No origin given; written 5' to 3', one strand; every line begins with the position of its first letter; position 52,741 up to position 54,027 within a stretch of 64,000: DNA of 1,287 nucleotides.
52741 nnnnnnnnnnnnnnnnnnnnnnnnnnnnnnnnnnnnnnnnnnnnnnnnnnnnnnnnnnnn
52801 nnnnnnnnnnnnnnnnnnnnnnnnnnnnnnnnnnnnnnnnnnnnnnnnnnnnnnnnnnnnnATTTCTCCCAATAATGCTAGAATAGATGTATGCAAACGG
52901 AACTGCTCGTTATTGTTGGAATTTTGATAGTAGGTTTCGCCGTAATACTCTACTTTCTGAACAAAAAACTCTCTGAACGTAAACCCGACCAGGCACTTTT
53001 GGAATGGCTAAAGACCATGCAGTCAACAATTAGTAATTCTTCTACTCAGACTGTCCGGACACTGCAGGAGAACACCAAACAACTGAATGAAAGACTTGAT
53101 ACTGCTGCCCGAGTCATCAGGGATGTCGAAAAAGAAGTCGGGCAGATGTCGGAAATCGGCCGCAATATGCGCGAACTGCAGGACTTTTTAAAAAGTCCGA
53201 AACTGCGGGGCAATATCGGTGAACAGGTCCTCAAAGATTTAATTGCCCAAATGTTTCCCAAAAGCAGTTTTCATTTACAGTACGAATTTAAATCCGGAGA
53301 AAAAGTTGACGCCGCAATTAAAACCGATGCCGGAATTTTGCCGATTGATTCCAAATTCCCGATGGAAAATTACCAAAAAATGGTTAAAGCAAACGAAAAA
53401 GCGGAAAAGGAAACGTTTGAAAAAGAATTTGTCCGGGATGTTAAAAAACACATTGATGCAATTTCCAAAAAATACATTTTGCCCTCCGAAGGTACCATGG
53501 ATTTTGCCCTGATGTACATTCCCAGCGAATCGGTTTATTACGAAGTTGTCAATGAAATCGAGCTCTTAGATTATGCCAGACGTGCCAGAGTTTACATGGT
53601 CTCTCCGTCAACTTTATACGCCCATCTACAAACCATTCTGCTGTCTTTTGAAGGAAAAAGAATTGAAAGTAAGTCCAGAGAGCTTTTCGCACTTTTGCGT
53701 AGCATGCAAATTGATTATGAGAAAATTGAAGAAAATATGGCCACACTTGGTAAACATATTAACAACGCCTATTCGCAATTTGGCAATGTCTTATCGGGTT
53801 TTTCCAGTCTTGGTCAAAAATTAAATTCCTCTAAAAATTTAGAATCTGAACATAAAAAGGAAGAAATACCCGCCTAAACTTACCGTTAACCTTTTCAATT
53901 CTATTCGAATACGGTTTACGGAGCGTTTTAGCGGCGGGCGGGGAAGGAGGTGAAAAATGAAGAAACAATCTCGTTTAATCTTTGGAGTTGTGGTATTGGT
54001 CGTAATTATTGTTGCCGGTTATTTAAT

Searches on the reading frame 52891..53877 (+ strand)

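Call 78: search_protein_families(library=pfam, proteins=[window:52891-53877:+])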
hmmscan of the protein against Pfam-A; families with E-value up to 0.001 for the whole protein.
window:52891-53877:+ (328 aa): 1 family
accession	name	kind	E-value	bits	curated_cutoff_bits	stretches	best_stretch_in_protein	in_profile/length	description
PF02646.22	RmuC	-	1.4e-54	185.6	26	1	54-323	10-290/291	RmuC family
